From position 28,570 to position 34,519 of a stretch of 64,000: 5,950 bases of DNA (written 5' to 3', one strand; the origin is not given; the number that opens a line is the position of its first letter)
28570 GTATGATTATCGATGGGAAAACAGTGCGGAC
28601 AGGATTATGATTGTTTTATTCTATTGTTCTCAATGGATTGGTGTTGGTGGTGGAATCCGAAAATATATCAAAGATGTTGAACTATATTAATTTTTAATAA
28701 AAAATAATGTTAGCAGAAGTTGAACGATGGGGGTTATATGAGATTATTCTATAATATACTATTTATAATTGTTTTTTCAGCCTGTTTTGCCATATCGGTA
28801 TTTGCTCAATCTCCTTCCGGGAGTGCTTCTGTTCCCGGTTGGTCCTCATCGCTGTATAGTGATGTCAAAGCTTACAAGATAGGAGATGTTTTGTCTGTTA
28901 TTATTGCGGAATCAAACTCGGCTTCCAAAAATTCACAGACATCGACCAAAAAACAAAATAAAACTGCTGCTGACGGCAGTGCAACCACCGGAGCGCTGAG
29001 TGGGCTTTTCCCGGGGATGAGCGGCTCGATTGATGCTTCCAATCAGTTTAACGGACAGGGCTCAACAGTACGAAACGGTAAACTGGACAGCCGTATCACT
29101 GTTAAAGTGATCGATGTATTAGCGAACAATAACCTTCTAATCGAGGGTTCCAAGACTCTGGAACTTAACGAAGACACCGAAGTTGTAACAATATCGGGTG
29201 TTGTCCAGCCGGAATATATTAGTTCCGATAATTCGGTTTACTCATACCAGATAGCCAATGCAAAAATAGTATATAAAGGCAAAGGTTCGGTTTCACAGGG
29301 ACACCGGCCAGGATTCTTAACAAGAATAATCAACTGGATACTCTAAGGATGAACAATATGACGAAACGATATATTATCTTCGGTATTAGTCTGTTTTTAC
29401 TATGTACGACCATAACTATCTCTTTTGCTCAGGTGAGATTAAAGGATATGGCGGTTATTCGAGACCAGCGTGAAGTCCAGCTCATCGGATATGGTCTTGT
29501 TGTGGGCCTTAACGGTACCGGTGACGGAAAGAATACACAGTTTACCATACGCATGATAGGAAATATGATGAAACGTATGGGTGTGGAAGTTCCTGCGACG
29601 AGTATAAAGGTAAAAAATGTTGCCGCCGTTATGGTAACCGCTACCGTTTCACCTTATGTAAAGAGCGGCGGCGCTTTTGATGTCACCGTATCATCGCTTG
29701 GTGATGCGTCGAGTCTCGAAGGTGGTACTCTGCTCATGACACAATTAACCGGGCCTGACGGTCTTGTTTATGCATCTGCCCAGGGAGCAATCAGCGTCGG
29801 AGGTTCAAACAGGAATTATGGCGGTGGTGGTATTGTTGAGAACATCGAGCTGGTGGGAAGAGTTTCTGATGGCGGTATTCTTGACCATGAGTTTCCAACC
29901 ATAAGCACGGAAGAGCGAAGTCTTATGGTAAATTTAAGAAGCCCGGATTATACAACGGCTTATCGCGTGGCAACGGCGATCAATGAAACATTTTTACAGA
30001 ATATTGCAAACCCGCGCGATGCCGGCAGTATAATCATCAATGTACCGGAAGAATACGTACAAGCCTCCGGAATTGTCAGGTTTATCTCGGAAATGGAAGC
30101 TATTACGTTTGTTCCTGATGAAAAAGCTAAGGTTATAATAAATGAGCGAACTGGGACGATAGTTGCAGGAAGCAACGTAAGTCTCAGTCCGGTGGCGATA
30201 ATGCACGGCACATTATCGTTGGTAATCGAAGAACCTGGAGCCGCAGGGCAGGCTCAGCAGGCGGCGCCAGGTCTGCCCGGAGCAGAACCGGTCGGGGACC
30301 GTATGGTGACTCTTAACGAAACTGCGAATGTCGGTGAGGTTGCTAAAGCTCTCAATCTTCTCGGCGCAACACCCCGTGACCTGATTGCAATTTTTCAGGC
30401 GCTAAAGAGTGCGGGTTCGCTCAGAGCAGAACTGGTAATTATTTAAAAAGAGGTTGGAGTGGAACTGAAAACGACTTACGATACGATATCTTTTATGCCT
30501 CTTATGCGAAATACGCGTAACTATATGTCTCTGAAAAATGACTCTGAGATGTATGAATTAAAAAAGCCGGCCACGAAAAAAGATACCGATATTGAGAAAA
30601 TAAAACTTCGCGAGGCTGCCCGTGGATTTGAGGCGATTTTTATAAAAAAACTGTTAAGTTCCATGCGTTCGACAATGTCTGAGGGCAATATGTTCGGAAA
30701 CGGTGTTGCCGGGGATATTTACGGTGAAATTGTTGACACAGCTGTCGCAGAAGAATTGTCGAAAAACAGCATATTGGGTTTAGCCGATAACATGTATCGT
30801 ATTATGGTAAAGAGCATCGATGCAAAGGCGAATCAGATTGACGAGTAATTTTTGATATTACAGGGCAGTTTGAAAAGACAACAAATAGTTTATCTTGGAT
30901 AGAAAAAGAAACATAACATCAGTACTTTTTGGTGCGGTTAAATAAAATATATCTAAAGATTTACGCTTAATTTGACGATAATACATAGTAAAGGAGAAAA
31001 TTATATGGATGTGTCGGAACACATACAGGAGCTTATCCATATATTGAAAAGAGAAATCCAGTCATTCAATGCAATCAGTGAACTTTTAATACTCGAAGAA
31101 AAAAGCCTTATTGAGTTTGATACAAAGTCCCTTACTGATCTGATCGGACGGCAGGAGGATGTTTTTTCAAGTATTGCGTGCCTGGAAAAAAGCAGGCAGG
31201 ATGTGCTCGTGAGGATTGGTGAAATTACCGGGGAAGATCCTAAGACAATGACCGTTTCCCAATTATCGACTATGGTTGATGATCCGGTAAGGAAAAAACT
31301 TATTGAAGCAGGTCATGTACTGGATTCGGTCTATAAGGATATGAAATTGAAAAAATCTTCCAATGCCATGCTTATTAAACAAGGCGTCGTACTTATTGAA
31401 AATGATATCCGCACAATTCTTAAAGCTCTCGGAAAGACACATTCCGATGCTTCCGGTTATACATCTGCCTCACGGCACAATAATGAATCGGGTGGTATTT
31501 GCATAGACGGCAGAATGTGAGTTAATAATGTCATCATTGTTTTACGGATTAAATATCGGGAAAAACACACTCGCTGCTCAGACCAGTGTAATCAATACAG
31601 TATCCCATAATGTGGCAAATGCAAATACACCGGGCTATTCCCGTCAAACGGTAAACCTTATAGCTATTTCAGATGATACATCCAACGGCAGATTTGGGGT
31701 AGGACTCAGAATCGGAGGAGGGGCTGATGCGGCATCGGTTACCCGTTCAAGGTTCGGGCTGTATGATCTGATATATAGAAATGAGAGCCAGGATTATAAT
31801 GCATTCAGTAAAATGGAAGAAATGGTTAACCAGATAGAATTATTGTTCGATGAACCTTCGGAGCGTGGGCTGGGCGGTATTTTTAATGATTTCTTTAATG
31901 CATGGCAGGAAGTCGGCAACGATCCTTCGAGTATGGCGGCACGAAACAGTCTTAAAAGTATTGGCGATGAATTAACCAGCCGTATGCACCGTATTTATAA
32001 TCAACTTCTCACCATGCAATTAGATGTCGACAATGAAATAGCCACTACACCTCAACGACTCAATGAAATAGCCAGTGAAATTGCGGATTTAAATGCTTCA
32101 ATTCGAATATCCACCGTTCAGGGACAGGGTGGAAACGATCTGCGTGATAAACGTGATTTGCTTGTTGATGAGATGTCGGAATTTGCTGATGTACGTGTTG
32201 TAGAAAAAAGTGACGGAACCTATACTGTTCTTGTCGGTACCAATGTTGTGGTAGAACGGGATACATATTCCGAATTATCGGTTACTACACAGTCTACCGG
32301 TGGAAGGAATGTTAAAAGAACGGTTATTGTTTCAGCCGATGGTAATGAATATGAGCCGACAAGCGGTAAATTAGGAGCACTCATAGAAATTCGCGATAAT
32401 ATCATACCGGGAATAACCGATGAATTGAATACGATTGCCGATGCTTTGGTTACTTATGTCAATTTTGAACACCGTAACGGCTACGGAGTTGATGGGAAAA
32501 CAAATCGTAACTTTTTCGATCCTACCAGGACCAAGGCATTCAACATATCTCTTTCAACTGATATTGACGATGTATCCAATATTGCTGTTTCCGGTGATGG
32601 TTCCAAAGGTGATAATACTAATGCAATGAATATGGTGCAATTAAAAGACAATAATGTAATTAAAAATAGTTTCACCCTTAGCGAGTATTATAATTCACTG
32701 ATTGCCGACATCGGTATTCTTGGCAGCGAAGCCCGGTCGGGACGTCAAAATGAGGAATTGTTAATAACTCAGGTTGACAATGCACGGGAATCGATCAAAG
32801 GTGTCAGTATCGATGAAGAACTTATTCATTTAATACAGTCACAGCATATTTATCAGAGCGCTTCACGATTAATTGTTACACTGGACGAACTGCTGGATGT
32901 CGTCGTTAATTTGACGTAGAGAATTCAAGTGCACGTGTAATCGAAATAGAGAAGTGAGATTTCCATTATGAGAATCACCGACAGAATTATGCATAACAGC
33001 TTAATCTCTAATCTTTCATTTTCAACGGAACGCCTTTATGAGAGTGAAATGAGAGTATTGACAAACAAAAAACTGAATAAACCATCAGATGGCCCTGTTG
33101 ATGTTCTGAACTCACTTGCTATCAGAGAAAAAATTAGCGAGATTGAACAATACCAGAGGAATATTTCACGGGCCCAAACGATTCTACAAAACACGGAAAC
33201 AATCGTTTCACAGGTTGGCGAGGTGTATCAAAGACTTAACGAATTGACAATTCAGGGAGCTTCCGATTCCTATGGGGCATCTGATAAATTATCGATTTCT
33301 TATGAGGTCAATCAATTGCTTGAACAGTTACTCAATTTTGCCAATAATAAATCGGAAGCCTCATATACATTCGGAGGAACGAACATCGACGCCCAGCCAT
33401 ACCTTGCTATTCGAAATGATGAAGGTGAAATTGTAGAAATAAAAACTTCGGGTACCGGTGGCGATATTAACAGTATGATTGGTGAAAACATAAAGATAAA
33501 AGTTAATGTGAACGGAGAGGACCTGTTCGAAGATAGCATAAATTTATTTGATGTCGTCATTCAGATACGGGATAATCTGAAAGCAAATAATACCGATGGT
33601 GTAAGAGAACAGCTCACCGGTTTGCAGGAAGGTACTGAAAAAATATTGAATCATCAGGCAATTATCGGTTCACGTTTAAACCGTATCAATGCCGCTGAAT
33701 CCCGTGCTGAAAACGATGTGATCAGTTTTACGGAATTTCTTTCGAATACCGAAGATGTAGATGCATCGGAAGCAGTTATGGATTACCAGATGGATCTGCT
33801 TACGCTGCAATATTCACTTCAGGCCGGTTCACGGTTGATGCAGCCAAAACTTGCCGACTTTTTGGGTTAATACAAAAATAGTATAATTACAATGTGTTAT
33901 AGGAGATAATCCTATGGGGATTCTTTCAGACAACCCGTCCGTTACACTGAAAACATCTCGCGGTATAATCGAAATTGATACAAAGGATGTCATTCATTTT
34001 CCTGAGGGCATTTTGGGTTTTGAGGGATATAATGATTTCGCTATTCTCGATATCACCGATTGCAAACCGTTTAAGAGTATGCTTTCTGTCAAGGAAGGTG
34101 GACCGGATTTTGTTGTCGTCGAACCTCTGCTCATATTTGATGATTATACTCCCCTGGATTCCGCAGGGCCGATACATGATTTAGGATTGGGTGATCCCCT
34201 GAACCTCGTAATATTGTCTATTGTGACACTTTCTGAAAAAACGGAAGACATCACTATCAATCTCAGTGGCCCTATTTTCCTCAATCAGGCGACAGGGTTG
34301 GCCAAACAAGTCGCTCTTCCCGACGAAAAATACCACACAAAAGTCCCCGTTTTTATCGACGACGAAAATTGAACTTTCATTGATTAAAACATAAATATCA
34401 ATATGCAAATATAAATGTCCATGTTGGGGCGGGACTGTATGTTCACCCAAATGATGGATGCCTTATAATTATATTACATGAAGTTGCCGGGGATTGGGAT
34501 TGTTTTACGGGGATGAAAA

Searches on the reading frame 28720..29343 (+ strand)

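Call 24: search_protein_families(library=pfam, proteins=[window:28720-29343:+], max_evalue=0.01)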
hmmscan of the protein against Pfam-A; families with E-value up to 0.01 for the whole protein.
window:28720-29343:+ (208 aa): 1 family
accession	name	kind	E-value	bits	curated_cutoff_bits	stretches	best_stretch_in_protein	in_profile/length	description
PF02107.21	FlgH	-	4.5e-48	163.6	27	1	43-207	15-170/172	Flagellar L-ring protein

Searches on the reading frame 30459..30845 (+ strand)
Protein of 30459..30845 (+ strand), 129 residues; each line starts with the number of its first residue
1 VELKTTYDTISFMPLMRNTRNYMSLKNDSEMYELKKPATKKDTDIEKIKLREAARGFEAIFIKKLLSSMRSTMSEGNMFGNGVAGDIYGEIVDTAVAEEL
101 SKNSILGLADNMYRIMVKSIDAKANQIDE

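Call 24: search_protein_families(library=pfam, proteins=[window:30459-30845:+], max_evalue=0.01)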
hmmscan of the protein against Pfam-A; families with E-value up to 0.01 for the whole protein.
window:30459-30845:+ (129 aa): 1 family
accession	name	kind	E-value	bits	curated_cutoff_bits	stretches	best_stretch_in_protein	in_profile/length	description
PF10135.14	Rod-binding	-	3.2e-09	37.6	25.1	1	68-114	2-50/51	Rod binding protein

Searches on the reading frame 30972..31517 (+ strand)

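Call 24: search_protein_families(library=pfam, proteins=[window:30972-31517:+], max_evalue=0.01)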
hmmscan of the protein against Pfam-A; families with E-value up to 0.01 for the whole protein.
window:30972-31517:+ (182 aa): 1 family
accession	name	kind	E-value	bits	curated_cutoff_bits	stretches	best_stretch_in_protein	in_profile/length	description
PF05130.17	FlgN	-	1.1e-13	52.2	30.5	1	12-166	1-142/147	FlgN protein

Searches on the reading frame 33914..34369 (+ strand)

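Call 24: search_protein_families(library=pfam, proteins=[window:33914-34369:+], max_evalue=0.01)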
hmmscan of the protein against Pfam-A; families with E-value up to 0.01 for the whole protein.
window:33914-34369:+ (152 aa): 1 family
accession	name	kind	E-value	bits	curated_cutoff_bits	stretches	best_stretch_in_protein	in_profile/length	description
PF02623.20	FliW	-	1.8e-28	99.2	25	1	27-145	1-121/122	FliW protein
